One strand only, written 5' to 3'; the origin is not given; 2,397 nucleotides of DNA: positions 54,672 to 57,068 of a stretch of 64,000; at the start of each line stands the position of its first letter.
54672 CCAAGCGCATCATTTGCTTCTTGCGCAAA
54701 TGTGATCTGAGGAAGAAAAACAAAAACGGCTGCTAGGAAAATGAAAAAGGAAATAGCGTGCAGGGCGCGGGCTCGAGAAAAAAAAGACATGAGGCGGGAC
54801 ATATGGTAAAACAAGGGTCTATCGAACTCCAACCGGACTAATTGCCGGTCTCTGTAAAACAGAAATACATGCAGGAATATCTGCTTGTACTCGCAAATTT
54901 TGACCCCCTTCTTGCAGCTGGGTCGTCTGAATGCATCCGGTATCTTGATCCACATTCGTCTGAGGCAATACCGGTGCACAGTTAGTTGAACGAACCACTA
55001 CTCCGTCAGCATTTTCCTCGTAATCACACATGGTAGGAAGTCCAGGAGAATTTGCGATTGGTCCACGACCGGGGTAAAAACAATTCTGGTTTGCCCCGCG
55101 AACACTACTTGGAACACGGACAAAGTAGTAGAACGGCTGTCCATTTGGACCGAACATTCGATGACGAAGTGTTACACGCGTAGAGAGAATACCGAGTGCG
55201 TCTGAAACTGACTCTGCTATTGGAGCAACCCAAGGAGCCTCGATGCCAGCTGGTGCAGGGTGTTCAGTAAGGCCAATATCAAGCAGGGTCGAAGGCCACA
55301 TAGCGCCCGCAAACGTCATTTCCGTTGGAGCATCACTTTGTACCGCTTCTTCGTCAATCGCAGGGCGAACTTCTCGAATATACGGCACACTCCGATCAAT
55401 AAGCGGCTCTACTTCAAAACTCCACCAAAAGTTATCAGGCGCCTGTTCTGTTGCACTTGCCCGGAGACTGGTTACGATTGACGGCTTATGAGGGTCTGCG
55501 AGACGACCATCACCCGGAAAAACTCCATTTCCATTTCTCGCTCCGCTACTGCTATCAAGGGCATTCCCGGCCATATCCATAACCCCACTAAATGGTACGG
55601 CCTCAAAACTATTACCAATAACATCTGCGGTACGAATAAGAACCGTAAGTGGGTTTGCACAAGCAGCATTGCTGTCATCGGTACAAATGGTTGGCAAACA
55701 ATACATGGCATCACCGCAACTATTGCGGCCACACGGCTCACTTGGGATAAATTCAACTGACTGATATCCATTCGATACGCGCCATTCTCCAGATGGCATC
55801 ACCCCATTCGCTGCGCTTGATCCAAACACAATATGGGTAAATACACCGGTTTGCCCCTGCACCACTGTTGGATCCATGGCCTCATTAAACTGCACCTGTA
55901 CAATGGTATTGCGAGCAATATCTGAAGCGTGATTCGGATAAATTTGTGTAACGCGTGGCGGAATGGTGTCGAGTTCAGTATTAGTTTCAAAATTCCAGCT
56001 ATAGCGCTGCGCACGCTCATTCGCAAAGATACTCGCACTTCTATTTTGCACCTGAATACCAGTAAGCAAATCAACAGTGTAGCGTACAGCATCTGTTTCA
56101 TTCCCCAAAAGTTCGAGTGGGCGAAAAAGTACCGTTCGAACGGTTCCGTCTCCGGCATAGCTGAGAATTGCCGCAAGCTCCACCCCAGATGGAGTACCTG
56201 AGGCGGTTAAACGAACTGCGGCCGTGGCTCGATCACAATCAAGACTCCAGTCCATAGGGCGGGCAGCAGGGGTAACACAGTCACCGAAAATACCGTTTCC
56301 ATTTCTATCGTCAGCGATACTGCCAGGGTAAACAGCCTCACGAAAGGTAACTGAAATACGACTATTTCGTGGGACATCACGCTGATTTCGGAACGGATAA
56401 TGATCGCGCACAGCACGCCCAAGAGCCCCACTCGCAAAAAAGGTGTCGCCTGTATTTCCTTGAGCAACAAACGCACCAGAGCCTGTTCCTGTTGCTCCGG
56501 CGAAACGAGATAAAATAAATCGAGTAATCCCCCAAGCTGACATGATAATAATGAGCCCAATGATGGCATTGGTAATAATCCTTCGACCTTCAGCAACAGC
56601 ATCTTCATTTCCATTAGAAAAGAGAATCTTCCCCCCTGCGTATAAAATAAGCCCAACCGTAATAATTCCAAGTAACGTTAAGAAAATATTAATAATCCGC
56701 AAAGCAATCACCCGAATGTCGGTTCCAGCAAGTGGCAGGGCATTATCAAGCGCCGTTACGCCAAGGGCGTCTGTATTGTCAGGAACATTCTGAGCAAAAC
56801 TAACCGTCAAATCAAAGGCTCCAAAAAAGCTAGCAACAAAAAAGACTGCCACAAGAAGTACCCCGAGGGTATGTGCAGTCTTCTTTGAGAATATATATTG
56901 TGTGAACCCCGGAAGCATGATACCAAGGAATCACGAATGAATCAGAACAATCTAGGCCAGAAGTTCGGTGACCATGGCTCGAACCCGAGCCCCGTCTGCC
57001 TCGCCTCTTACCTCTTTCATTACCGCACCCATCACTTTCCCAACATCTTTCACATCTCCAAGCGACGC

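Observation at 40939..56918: Co-directional surface locus: two paralogous giant proteins with a shared two-TM N-terminal module, then three thrombospondin-type-3 repeat membrane proteins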

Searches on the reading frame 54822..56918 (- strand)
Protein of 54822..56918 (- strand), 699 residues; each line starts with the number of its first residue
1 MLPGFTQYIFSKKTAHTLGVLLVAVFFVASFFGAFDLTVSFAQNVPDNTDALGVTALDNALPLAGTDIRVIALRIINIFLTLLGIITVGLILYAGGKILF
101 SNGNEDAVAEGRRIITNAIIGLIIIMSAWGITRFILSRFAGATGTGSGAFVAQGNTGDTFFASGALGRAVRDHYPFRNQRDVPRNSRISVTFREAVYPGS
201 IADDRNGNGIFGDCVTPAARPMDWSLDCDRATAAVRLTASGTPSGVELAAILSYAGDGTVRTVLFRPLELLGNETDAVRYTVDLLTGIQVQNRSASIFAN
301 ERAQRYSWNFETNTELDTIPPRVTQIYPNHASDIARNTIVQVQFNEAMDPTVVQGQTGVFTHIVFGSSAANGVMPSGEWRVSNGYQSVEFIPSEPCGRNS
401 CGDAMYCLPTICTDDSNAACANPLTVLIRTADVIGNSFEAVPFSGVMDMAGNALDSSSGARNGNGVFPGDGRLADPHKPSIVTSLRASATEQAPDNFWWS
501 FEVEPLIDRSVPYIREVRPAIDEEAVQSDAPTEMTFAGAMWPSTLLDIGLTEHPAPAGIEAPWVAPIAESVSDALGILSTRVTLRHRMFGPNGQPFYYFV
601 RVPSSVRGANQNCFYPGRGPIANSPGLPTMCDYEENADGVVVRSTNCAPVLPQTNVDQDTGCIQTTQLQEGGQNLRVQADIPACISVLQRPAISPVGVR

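Call 4: search_protein_families(library=pfam, proteins=[window:54822-56918:-], max_evalue=0.01)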
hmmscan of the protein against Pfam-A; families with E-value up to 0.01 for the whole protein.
window:54822-56918:- (699 aa): 2 families
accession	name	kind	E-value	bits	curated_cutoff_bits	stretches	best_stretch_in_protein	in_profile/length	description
PF13205.12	Big_5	-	1.9e-13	51.5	23.6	1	317-395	1-72/105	Bacterial Ig-like domain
PF18895.5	T4SS_pilin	-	1.3e-07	32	26.6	1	68-135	5-71/71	Type IV secretion system pilin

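Call 19: find_encoding_contigs(protein=window:54822-56918:-, flank=10000, max_places=6)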
Protein window:54822-56918:- (699 aa): 1 contig read that carries it; 1 place shown.
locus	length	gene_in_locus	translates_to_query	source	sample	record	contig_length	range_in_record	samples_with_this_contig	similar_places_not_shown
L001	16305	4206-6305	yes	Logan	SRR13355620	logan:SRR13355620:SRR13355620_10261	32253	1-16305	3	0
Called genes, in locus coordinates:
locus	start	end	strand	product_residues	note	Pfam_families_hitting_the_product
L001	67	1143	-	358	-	PF06347:SH3_4 (faint), PF08239:SH3_3, PF00188:CAP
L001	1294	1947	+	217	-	PF10502:Peptidase_S26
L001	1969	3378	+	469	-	PF01409:tRNA-synt_2d (weak), PF13393:tRNA-synt_His, PF00587:tRNA-synt_2b, PF03129:HGTP_anticodon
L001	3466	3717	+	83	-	-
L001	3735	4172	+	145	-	PF09424:YqeY, PF02637:GatB_Yqey (faint)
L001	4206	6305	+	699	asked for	PF18895:T4SS_pilin (weak), PF13205:Big_5 (weak)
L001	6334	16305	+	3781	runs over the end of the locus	PF18895:T4SS_pilin, PF13205:Big_5 (faint), PF14870:PSII_BNR (faint), PF15902:Sortilin-Vps10 (faint)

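Call 36: find_homologous_proteins(query=window:54822-56918:-, max_evalue=0.00001)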
Query window:54822-56918:- (699 aa): 189 proteins with E <= 0.00001 among 8000 candidates; the best 120 are listed.
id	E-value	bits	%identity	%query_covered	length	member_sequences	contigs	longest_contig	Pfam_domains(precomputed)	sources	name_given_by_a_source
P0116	0.0e+0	1591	100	100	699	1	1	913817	PF13205.13,PF18895.6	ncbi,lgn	-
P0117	0.0e+0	1047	66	100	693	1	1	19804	PF13205.13,PF18895.6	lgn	-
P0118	1.2e-297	1007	64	100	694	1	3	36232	PF13205.13,PF18895.6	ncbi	-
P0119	1.8e-210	719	51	99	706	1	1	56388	PF13205.13,PF18895.6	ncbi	-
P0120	8.1e-194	664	62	66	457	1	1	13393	PF13205.13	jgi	jgi:hypothetical protein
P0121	8.9e-193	661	46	99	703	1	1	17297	PF13205.13,PF18895.6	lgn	-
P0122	4.1e-191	655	46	95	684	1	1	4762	PF13205.13,PF18895.6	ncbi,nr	ncbi:MAG: Ig-like domain-containing protein [Candidatus Magasanikbacteria bacterium]|nr:Ig-like doma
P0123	3.0e-189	649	46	100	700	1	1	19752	PF13205.13,PF18895.6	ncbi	-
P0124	2.7e-188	646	45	100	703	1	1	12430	PF13205.13,PF18895.6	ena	-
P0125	1.5e-173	597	47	92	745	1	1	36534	PF13205.13,PF18895.6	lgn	-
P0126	5.1e-171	589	44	99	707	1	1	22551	PF13205.13,PF18895.6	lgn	-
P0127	6.3e-169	582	44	99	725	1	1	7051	PF13205.13,PF18895.6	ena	-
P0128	4.9e-166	572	44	98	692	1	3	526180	PF13205.13,PF18895.6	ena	-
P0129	6.7e-165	569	44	99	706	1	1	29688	PF13205.13,PF18895.6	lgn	-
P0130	3.3e-160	553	42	99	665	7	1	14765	PF13205.13,PF18895.6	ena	-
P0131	3.6e-160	553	44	95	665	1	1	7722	PF13205.13,PF18895.6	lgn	-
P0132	1.3e-155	538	41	99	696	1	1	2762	PF13205.13,PF18895.6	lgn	-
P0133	1.4e-155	538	41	99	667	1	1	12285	PF13205.13,PF18895.6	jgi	jgi:hypothetical protein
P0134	2.9e-155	537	42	99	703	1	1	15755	PF13205.13,PF18895.6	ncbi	-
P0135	3.1e-153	530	41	100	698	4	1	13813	PF13205.13,PF18895.6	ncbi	-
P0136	2.4e-151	524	44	93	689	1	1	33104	PF13205.13,PF18895.6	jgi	jgi:hypothetical protein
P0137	3.3e-150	520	42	99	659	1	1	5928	PF13205.13,PF18895.6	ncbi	-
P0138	2.7e-149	517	42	90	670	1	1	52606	PF13205.13,PF18895.6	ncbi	-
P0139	4.4e-149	516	43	100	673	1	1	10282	PF13205.13,PF18895.6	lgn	-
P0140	5.0e-148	513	41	97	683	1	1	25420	PF13205.13,PF18895.6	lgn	-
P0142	7.2e-146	506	39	98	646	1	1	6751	PF13205.13,PF18895.6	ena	-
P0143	7.2e-146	506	40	99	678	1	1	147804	PF13205.13,PF18895.6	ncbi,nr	ncbi:MAG: hypothetical protein GF349_00065 [Candidatus Magasanikbacteria bacterium]|nr:hypothetical 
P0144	1.4e-142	495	41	94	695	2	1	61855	PF13205.13,PF18895.6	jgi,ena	-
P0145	4.8e-142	493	40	96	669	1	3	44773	PF13205.13,PF18895.6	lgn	-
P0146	7.0e-142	492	40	100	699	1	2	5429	PF13205.13,PF18895.6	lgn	-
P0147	1.0e-141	492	39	99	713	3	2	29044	PF13205.13,PF18895.6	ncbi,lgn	-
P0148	1.6e-140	488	38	97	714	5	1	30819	PF13205.13,PF18895.6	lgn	-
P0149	5.3e-140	486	40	95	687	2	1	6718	PF13205.13,PF18895.6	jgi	jgi:hypothetical protein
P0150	1.0e-139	485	42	96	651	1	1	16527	PF13205.13,PF18895.6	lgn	-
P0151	1.3e-138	482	41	99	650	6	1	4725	PF13205.13,PF18895.6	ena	-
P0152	2.6e-137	477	39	99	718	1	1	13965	PF13205.13,PF18895.6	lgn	-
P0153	4.5e-137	477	40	97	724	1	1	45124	PF13205.13,PF18895.6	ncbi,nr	ncbi:hypothetical protein H6758_04485 [Candidatus Nomurabacteria bacterium]|nr:hypothetical protein 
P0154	2.2e-136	474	39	97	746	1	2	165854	PF13205.13,PF18895.6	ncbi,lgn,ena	-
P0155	6.2e-136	473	40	99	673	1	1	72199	PF13205.13,PF18895.6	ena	-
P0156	3.5e-135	470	41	93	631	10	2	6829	PF13205.13,PF18895.6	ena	-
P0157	1.6e-134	468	40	100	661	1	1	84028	PF13205.13,PF18895.6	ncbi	-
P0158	9.2e-134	466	39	99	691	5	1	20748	PF13205.13,PF18895.6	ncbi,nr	ncbi:MAG: Ig-like domain-containing protein [Candidatus Magasanikbacteria bacterium]|nr:Ig-like doma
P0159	1.0e-133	465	39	99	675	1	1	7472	PF13205.13,PF18895.6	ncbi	ncbi:MAG: hypothetical protein V1652_03655 [bacterium]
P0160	3.0e-133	464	41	95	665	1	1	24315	PF13205.13,PF18895.6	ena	-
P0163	1.4e-131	458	38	92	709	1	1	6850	PF13205.13,PF18895.6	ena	-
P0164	8.5e-131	456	40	99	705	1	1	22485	PF13205.13,PF18895.6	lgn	-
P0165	1.1e-130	455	38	100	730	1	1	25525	PF13205.13,PF18895.6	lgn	-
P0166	4.8e-130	453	39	99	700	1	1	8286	PF13205.13,PF18895.6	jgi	jgi:hypothetical protein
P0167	2.1e-129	451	39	100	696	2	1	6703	PF13205.13,PF18895.6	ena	-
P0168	6.2e-129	450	40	93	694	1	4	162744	PF13205.13,PF18895.6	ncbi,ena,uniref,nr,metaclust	ncbi:MAG: hypothetical protein UY92_C0009G0079 [Candidatus Magasanikbacteria bacterium GW2011_GWA2_5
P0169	4.3e-128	447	39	95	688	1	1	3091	PF13205.13,PF18895.6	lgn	-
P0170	1.7e-127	445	36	98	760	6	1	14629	PF13205.13,PF18895.6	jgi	-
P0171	1.9e-126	441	38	91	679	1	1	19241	PF13205.13,PF18895.6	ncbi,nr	ncbi:MAG: hypothetical protein HZC26_03280 [Candidatus Magasanikbacteria bacterium]|nr:hypothetical 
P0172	2.6e-126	441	36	94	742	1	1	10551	PF13205.13,PF18895.6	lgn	-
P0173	8.8e-126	439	38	93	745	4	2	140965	PF13205.13,PF18895.6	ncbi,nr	ncbi:MAG: hypothetical protein A2821_04130 [Candidatus Magasanikbacteria bacterium RIFCSPHIGHO2_01_F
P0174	3.4e-125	437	38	96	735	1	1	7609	PF13205.13,PF18895.6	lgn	-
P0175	4.4e-125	437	39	92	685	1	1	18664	PF13205.13,PF18895.6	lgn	-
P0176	5.3e-125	437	35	94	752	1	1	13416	PF13205.13,PF18895.6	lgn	-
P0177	1.9e-124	435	38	99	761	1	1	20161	PF13205.13,PF18895.6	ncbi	-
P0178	2.4e-124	435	38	96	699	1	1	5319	PF13205.13,PF18895.6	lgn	-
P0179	2.8e-124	434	39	99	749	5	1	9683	PF13205.13,PF18895.6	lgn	-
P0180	3.6e-124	434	35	98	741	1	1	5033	PF13205.13,PF18895.6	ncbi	-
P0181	5.4e-124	433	38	98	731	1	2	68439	PF13205.13,PF18895.6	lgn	-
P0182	3.6e-123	431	38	93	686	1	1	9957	PF13205.13,PF18895.6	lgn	-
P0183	9.5e-123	429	37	100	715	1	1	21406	PF13205.13,PF18895.6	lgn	-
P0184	3.0e-120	421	39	91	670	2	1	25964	PF13205.13,PF18895.6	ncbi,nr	ncbi:MAG TPA: pilin [Candidatus Kapabacteria bacterium]|nr:pilin [Candidatus Kapabacteria bacterium]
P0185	5.1e-120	420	37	99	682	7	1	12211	PF13205.13,PF18895.6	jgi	jgi:hypothetical protein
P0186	5.7e-120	420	37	94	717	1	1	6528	PF13205.13,PF18895.6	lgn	-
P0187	8.0e-120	420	39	96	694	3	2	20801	PF13205.13,PF18895.6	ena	-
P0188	6.0e-119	417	37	93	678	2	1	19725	PF13205.13,PF18895.6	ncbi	ncbi:MAG: Ig-like domain-containing protein [Candidatus Magasanikiibacteriota bacterium]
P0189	6.1e-119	417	36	99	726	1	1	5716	PF13205.13,PF18895.6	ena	-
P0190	2.0e-118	415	36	97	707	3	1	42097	PF13205.13,PF18895.6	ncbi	-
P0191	3.6e-118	414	36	97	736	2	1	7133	PF13205.13,PF18895.6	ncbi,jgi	jgi:hypothetical protein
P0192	2.3e-116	408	37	90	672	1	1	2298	PF13205.13,PF18895.6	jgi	-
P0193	8.8e-116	406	34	97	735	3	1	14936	PF13205.13,PF18895.6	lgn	-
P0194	4.4e-115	404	38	89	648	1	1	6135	PF13205.13,PF18895.6,PF04956.19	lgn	-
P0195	7.5e-115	403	38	97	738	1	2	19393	PF13205.13,PF18895.6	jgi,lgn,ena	-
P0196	1.0e-114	403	36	96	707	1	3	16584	PF13205.13,PF18895.6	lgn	-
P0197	3.7e-114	401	35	99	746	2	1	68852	PF13205.13,PF18895.6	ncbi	-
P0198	1.7e-110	389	35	98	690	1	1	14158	PF13205.13,PF18895.6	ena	-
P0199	6.7e-109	383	36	92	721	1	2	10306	PF13205.13,PF18895.6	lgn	-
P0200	7.5e-109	383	34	96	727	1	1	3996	PF13205.13,PF18895.6,PF04956.19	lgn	-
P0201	7.6e-108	380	36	99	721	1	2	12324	PF13205.13,PF18895.6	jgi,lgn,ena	-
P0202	4.7e-107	377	37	88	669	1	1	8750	PF13205.13,PF18895.6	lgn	-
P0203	2.4e-106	375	38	91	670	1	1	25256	PF13205.13,PF18895.6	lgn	-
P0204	1.8e-105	372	36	90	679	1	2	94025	PF13205.13,PF18895.6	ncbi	-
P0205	8.9e-105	370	35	91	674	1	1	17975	PF13205.13,PF18895.6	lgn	-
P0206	9.4e-105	370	34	93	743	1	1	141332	PF13205.13,PF18895.6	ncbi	-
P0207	5.6e-103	364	36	86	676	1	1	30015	PF13205.13,PF18895.6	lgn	-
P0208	9.4e-103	363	36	90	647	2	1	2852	PF13205.13,PF18895.6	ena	-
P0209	1.6e-102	362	36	92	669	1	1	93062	PF13205.13,PF18895.6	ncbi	-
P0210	1.7e-102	362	37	86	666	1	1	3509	PF13205.13,PF18895.6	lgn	-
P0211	3.8e-102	361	38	79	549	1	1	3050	PF13205.13,PF18895.6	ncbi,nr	ncbi:MAG: hypothetical protein HY980_02985, partial [Candidatus Magasanikbacteria bacterium]|nr:hypo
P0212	8.0e-102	360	34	97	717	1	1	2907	PF13205.13,PF18895.6,PF04956.19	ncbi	-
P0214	7.2e-101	357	36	88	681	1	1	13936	PF13205.13,PF18895.6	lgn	-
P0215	8.1e-101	357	37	80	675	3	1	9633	PF13205.13,PF18895.6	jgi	jgi:hypothetical protein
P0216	1.3e-100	356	35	85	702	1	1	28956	PF13205.13,PF18895.6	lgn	-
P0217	2.3e-100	355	36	87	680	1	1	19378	PF13205.13,PF18895.6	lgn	-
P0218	2.6e-100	355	34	91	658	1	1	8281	PF13205.13,PF18895.6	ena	-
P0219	4.7e-100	354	34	92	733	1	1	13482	PF13205.13,PF18895.6,PF04956.19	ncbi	ncbi:MAG: Mbov_0395 family pilin-like conjugal transfer protein [Candidatus Magasanikbacteria bacter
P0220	4.8e-99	351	37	89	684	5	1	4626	PF13205.13,PF18895.6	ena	-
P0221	7.3e-99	350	34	92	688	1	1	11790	PF13205.13,PF18895.6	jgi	-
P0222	8.1e-99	350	35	88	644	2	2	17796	PF13205.13,PF18895.6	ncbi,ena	-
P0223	8.5e-99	350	37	83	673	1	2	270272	PF13205.13,PF18895.6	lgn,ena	-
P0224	4.2e-98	348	35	86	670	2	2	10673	PF13205.13,PF18895.6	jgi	-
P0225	4.6e-98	348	36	86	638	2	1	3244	PF13205.13,PF18895.6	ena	-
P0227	6.4e-97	344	35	94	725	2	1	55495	PF13205.13,PF18895.6,PF04956.19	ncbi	-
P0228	1.0e-96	343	35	85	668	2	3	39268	PF13205.13,PF18895.6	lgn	-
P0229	1.7e-96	343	33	87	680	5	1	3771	PF13205.13,PF18895.6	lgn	-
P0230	3.8e-96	341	34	89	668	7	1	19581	PF13205.13,PF18895.6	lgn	-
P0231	7.7e-96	340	36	88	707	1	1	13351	PF13205.13,PF18895.6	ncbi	-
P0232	2.0e-94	336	35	85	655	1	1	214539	PF13205.13,PF18895.6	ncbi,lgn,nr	ncbi:hypothetical protein EPN28_01600 [Patescibacteria group bacterium]|nr:MAG: hypothetical protein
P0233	2.5e-94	335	35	88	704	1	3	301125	PF13205.13,PF18895.6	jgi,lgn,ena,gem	-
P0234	2.7e-93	332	35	88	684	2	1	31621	PF13205.13,PF18895.6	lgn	-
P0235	3.5e-93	332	34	91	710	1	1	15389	PF13205.13,PF18895.6,PF04956.19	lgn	-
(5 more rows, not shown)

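Call 37: search_protein_families(library=ncbifam, proteins=[window:54822-56918:-], max_evalue=0.01)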
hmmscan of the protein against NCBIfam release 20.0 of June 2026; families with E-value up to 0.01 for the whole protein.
window:54822-56918:- (699 aa): 1 family
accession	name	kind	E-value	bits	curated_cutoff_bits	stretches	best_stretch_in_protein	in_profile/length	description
NF045849.1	ICE_MMCAP2_0565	equivalog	6e-06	25.9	40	1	75-137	16-78/80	Mbov_0395 family pilin-like conjugal transfer protein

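Call 45: predict_structure(alignment_id=A4)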
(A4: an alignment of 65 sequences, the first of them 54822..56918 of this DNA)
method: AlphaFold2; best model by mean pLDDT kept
length: 699 residues; sequences in the alignment: 65
mean_pLDDT: 87.5   pTM: 0.78
mean pLDDT of the five models: 87.5, 86.9, 85.5, 85.3, 84.9
residues with pLDDT >= 90: 501; 70-90: 105; 50-70: 31; < 50: 62
segments of 3 or more residues with pLDDT < 50: 1-12, 34-50, 53-65, 145-164
pLDDT, mean of each block of 10 residues (from residue 1): 43 62 67 45 43 45 54 79 88 91 91 92 87 74 49 43 63 95 98 97 96 95 96 97 96 96 98 97 97 94 92 97 97 97 98 96 93 94 98 96 96 90 97 96 97 96 93 94 91 96 95 96 92 96 96 86 92 92 93 91 97 95 94 89 94 83 95 95 96 84
secondary structure, 60 per line:
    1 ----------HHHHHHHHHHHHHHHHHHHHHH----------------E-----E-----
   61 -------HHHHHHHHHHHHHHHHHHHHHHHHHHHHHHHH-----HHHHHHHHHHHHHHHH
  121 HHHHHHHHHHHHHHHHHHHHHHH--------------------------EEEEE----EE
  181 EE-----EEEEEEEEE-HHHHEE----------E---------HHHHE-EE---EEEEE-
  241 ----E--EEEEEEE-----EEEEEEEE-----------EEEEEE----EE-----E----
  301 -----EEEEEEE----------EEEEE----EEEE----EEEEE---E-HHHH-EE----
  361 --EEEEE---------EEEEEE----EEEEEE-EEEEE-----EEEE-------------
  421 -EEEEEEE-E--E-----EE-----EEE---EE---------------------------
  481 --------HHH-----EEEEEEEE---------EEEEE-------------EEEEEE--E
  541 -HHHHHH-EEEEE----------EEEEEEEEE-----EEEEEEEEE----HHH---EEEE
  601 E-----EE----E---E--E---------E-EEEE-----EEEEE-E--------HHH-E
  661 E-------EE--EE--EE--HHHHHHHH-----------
elements in order (helices of 4 or more, strands of 3 or more residues): H11-32 H68-99 H105-143 E170-174 E179-182 E188-196 H198-201 H224-227 E235-239 E248-254 E260-267 E279-284 E306-312 E323-327 E332-335 E340-344 H350-353 E363-367 E377-382 E387-392 E394-398 E404-407 E422-428 E446-448 E497-504 E514-518 E532-537 H542-547 E549-553 E564-572 E578-586 E597-601 E632-635 E641-645 H681-688

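Call 48: fold_search(model_id=the predicted structure, library=pdb)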
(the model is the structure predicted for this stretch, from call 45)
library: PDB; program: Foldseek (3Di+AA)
matches with E <= 10: 986; with E <= 0.001: 49
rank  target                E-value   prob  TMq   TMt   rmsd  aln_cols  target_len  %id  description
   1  5du7_A                4.6e-07  1.00  0.12  0.23  18.1       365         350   11  Crystal structure of ldtMt2 at 1.79 Angstrom resolution (released 2016-09-28)
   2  8pxy_A                5.4e-07  1.00  0.13  0.24  18.1       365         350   10  Crystal structure of the transpeptidase LdtMt2 C354S mutant from Mycobacterium tuberculosis in complex with natural su (released 2024-08-07)
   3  4hu2                  1.9e-06  1.00  0.10  0.33  12.5       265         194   12  Crystal structure of LdtMt2, a L,D-transpeptidase from Mycobacterium tuberculosis: domain A and B (released 2012-12-12)
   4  4qrb                  2.1e-06  1.00  0.10  0.20  18.8       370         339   10  Structure and specificity of L-D-Transpeptidase from Mycobacterium tuberculosis and antibiotic resistance: Calcium bindi (released 2015-12-23)
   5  4qr7                  3.5e-06  1.00  0.10  0.19  18.7       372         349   10  Structure and specificity of L-D-Transpeptidase from Mycobacterium tuberculosis and antibiotic resistance: Calcium bindi (released 2015-07-29)
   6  3vyn_B                5.1e-06  1.00  0.12  0.23  18.8       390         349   10  Crystal structure of Mycobacterium tuberculosis L,D-transpeptidase LdtMt2 N55 truncation mutant (resideus 55-408) (released 2013-06-19)
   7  3dmk_B                1.1e-05  0.85  0.09  0.09  19.0       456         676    8  Crystal structure of Down Syndrome Cell Adhesion Molecule (DSCAM) isoform 1.30.30, N-terminal eight Ig domains (released 2008-10-07)
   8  3b43                  2.2e-05  0.90  0.10  0.12  30.6       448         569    7  I-band fragment I65-I70 from titin (released 2008-01-22)
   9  3dmk_A                2.6e-05  0.77  0.09  0.08  18.9       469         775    8  Crystal structure of Down Syndrome Cell Adhesion Molecule (DSCAM) isoform 1.30.30, N-terminal eight Ig domains (released 2008-10-07)
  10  5dzy_C                4.0e-05  0.77  0.10  0.15  33.8       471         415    8  Protocadherin beta 8 extracellular cadherin domains 1-4 (released 2016-05-04)
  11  6vft_B                4.0e-05  0.47  0.09  0.13  35.5       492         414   10  Crystal structure of human delta protocadherin 17 EC1-EC4 (released 2020-03-11)
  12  5dzy_B                5.0e-05  0.75  0.10  0.14  34.9       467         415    9  Protocadherin beta 8 extracellular cadherin domains 1-4 (released 2016-05-04)
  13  8egx_A                6.2e-05  0.75  0.11  0.16  34.1       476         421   10  Complex of Fat4(EC1-4) bound to Dchs1(EC1-4) (released 2023-02-22)
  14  6vft_D                6.6e-05  0.35  0.09  0.13  41.0       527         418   10  Crystal structure of human delta protocadherin 17 EC1-EC4 (released 2020-03-11)
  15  6eg1_B                7.4e-05  0.80  0.10  0.19  29.2       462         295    9  Crystal structure of Dpr2 Ig1-Ig2 in complex with DIP-Theta Ig1-Ig3 (released 2018-11-28)
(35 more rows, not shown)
